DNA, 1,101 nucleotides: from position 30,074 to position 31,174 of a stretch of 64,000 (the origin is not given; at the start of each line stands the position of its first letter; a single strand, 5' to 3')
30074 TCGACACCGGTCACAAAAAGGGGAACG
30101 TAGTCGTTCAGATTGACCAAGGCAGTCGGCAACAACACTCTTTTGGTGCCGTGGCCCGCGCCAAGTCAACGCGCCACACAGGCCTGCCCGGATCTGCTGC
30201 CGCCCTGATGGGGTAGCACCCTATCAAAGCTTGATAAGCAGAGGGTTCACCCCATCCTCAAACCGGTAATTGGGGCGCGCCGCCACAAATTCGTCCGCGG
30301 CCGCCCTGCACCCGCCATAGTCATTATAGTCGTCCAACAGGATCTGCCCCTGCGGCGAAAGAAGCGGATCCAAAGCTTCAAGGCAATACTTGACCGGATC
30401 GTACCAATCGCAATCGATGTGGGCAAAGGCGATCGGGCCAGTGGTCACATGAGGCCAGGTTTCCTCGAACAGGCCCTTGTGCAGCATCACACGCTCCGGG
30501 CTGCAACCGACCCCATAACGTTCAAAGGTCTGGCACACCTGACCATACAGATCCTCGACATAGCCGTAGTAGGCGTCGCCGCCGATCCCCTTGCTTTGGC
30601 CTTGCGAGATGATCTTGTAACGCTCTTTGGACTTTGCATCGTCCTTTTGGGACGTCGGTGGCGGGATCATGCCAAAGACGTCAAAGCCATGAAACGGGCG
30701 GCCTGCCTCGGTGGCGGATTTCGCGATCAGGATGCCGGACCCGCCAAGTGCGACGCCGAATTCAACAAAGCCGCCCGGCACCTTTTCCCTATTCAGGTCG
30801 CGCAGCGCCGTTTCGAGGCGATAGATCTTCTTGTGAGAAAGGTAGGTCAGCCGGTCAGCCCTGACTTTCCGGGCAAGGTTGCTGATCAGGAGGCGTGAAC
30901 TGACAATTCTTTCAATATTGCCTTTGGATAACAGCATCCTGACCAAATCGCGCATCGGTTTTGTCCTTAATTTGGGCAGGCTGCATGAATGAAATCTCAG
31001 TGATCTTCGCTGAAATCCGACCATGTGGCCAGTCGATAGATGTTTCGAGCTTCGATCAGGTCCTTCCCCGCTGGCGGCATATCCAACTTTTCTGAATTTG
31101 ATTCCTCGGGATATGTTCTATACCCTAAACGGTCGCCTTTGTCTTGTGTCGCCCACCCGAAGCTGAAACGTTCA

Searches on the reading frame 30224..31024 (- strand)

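Call 32: search_protein_families(library=pfam, proteins=[window:30224-31024:-])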
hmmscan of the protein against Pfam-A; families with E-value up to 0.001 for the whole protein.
window:30224-31024:- (266 aa): 2 families
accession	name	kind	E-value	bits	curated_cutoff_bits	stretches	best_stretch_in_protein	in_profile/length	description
PF05711.17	TylF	-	4.9e-23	82.2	23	1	60-250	69-246/264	Macrocin-O-methyltransferase (TylF)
PF13578.12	Methyltransf_24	-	2.5e-10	41.6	26.3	1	87-233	1-105/105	Methyltransferase domain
